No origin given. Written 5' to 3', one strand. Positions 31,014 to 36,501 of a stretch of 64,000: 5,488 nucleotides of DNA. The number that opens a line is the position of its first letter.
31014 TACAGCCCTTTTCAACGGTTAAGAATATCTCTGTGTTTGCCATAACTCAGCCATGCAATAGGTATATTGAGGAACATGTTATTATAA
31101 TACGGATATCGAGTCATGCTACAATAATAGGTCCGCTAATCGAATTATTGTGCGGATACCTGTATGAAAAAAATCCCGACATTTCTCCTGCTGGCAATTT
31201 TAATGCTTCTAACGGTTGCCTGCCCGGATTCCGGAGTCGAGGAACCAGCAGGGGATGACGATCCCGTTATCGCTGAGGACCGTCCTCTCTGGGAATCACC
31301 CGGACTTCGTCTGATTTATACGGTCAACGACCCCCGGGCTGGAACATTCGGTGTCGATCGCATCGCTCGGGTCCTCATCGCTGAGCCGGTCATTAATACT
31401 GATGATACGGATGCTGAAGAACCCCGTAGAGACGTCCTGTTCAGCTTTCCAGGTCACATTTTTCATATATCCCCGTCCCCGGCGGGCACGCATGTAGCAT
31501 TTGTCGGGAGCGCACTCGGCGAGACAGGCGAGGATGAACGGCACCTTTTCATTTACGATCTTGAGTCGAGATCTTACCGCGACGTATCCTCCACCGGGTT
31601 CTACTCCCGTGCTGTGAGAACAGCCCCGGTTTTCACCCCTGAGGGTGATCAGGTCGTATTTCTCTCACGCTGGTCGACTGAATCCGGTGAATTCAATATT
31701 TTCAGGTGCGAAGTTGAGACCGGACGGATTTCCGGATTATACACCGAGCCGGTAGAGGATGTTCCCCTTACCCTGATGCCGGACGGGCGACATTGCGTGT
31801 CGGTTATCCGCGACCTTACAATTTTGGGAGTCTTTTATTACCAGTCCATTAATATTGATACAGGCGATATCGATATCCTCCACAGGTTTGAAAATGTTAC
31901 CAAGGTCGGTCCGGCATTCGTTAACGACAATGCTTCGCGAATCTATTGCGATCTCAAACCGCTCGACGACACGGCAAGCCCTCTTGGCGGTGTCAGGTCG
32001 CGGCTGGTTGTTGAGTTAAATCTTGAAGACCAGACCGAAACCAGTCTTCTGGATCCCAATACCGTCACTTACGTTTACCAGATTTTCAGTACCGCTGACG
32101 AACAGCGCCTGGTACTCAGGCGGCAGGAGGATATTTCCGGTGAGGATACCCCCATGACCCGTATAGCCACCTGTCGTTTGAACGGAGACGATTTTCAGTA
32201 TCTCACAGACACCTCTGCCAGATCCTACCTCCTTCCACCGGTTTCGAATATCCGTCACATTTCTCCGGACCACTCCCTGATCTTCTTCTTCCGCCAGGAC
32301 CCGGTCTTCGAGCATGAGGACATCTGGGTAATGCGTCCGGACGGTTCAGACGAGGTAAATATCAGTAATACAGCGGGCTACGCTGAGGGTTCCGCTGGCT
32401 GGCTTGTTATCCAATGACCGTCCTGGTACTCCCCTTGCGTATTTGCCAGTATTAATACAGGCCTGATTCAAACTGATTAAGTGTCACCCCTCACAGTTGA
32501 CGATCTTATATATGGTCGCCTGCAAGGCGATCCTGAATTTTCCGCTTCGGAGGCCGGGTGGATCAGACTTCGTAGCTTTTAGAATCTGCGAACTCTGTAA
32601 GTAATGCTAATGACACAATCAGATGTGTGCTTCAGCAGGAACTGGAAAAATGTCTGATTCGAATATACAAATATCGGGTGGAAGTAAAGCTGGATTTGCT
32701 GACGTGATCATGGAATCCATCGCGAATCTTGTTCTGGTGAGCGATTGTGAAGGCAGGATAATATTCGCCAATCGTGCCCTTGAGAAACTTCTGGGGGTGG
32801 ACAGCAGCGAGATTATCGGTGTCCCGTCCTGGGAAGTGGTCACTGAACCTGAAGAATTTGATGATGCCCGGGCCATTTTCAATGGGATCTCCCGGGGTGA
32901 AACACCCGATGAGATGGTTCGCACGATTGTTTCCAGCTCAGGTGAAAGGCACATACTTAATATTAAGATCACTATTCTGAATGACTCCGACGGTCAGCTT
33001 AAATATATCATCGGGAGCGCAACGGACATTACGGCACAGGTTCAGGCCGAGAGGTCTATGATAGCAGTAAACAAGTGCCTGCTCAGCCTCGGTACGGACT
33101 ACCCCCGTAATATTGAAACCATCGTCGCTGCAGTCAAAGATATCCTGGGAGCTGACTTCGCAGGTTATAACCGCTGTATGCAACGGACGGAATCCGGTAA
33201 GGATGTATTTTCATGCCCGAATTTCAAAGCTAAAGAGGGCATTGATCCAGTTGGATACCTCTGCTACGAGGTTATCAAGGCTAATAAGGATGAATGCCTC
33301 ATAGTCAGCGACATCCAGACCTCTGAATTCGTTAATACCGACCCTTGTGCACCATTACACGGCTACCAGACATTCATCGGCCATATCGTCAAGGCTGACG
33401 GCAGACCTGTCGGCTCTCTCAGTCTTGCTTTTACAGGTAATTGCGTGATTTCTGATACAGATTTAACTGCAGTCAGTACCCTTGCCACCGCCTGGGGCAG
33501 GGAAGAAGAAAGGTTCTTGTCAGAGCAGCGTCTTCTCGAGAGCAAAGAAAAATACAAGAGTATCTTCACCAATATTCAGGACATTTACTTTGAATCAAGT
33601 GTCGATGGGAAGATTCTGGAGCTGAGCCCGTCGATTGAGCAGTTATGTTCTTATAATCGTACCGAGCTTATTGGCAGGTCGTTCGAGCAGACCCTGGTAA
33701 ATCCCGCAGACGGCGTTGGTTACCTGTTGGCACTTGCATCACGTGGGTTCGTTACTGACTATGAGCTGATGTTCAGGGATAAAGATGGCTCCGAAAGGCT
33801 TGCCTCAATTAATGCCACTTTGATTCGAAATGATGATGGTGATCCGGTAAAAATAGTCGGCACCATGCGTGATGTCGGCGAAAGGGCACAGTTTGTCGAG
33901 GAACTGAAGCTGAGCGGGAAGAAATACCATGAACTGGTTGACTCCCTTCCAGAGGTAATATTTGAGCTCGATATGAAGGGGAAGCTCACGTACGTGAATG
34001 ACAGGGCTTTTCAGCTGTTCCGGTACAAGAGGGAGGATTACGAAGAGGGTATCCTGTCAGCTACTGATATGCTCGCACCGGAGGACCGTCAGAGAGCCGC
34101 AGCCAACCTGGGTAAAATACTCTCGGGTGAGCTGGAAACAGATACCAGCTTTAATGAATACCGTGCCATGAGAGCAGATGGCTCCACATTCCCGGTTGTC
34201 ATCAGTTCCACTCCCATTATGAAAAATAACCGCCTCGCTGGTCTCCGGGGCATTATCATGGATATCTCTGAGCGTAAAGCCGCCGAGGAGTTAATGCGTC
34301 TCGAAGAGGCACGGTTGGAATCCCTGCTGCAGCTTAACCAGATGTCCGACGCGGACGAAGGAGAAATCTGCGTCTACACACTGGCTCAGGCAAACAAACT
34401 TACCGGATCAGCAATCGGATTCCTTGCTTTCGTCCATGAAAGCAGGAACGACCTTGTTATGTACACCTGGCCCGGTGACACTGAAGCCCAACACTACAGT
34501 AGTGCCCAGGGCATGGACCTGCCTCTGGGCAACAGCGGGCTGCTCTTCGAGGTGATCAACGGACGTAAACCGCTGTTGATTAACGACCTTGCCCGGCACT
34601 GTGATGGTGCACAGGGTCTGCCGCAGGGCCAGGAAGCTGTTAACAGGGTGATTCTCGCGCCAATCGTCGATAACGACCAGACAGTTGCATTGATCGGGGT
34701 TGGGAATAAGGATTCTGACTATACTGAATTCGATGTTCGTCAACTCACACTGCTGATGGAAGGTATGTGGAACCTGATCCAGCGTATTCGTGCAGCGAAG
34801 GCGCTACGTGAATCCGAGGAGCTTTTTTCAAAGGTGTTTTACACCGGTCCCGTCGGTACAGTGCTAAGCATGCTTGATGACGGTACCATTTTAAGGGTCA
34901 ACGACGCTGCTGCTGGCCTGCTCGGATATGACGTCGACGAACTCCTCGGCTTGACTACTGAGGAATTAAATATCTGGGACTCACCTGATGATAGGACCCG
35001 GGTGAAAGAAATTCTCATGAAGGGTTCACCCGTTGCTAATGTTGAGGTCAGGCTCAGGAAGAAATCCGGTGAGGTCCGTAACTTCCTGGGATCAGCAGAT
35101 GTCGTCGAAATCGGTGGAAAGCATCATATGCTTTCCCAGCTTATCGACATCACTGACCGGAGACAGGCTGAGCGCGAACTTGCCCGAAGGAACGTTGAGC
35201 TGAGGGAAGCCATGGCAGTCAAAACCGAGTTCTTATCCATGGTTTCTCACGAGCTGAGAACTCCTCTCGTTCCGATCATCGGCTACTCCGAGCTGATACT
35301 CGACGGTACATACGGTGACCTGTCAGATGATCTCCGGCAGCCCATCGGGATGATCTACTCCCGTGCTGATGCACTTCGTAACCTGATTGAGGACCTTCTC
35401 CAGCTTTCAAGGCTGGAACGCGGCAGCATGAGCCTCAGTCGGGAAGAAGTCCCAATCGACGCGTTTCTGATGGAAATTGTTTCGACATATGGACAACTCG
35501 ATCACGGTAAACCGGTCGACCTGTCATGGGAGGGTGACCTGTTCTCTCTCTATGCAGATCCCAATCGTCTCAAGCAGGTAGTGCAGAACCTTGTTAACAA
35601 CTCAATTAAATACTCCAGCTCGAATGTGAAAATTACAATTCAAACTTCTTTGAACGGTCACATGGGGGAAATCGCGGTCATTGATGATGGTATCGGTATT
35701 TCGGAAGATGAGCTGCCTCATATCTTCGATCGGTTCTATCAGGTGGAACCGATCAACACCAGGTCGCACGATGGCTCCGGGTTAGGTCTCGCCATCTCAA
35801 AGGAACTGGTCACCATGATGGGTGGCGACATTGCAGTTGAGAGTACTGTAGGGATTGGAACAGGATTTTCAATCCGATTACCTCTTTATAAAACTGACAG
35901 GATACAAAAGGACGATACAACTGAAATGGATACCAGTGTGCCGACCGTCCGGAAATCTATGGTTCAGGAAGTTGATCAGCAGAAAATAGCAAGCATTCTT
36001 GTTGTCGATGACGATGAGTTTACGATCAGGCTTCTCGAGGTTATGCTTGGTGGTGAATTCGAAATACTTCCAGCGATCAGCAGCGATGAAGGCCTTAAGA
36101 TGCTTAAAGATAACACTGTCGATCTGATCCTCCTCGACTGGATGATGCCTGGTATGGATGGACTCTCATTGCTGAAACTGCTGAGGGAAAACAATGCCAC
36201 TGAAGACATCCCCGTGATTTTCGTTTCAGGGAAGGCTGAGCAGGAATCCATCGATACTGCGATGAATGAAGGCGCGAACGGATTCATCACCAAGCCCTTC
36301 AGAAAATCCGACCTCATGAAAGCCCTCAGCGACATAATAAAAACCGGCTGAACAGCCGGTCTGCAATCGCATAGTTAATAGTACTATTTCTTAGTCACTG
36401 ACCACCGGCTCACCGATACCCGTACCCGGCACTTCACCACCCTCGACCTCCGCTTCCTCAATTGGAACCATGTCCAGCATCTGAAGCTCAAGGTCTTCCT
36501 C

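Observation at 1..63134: Seven paralogous lipoproteins share an unassigned ~350-aa N-terminal module with interchangeable C-terminal domains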

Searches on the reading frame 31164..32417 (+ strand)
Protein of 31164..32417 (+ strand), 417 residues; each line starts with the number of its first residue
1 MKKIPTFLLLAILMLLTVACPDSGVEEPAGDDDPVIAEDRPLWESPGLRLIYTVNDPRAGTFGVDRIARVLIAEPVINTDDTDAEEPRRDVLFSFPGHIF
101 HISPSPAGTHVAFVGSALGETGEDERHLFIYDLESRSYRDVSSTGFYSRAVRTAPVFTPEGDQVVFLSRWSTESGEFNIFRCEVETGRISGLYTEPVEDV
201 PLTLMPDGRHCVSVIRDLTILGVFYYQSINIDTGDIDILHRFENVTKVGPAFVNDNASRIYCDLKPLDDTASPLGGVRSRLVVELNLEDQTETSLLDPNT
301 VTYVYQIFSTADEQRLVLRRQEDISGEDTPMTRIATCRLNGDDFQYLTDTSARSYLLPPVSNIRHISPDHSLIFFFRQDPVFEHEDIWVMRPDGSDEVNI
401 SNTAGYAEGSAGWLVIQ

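Call 18: search_protein_families(library=pfam, proteins=[window:31164-32417:+], max_evalue=0.001)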
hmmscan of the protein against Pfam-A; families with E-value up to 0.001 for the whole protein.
window:31164-32417:+ (417 aa): 0 families

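Call 71: search_protein_families(library=pfam, proteins=[window:31164-32417:+], max_evalue=0.01)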
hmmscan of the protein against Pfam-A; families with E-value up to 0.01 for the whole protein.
window:31164-32417:+ (417 aa): 0 families

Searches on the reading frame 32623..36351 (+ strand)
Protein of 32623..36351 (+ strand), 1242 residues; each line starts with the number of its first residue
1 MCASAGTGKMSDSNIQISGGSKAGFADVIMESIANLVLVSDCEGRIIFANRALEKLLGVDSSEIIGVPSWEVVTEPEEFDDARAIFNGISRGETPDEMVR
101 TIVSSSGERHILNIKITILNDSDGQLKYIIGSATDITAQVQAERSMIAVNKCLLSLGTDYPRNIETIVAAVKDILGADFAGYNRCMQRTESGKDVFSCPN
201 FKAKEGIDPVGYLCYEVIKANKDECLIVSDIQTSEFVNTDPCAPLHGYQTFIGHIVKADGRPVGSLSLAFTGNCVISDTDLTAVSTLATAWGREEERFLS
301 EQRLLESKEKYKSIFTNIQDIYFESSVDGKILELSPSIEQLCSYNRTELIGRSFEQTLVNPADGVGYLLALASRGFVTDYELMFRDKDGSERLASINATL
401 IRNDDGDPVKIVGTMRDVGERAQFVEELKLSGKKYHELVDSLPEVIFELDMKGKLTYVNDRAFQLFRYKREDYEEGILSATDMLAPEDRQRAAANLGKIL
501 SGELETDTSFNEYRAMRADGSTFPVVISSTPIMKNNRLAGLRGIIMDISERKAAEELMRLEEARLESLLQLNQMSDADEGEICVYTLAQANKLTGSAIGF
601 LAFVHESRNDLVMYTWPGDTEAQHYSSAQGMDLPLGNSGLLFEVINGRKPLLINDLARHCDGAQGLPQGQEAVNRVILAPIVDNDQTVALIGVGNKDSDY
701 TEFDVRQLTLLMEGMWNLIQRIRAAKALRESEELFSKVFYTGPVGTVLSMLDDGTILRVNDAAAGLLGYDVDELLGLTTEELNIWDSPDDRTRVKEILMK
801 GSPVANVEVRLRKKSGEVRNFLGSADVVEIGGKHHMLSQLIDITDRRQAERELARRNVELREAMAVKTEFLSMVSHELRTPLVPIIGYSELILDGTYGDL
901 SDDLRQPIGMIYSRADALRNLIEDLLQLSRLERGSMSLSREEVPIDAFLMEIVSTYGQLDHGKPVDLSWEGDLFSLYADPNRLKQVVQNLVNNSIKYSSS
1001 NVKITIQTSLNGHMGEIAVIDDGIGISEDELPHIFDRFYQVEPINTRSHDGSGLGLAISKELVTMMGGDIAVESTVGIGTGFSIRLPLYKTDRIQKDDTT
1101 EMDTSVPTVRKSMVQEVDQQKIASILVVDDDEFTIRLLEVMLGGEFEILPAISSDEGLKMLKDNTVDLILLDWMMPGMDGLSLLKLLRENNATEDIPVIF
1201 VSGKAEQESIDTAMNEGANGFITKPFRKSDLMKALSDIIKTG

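Call 18: search_protein_families(library=pfam, proteins=[window:32623-36351:+], max_evalue=0.001)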
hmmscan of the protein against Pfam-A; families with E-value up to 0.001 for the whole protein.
window:32623-36351:+ (1242 aa): 12 families
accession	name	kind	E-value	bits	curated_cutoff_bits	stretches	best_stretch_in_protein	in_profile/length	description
PF13426.13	PAS_9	-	3.7e-49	165.7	27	4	320-419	2-102/103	PAS domain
PF00989.32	PAS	-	4.1e-39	133.5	22.6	4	310-418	2-113/113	PAS fold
PF08448.16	PAS_4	-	1.2e-34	119.3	23.1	3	31-140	2-109/110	PAS fold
PF02518.31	HATPase_c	-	3.4e-30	105.2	26.4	1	979-1089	2-110/111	Histidine kinase-, DNA gyrase B-, and HSP90-like ATPase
PF08447.18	PAS_3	-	1.1e-29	103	25.6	4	456-544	2-88/89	PAS fold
PF00072.30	Response_reg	-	1.7e-25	89.8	30.2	1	1125-1235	1-110/111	Response regulator receiver domain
PF13188.13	PAS_8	-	7.3e-25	86.4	21.8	3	434-486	2-52/65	PAS domain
PF13185.12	GAF_2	-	7.9e-24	84.9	28.6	1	577-720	2-136/136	GAF domain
PF00512.31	HisKA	-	9e-18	64.5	26.9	1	867-934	2-66/66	His Kinase A (phospho-acceptor) domain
PF01590.32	GAF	-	3e-11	44.4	22.4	1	585-711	8-125/133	GAF domain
PF13589.12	HATPase_c_3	-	1.8e-07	31.7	25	1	983-1053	3-76/137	Histidine kinase-, DNA gyrase B-, and HSP90-like ATPase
PF24820.1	Diguanyl_cycl_sensor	-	0.00024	21.5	28.1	0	30-67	2-39/109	Diguanylate cyclase-like sensor domain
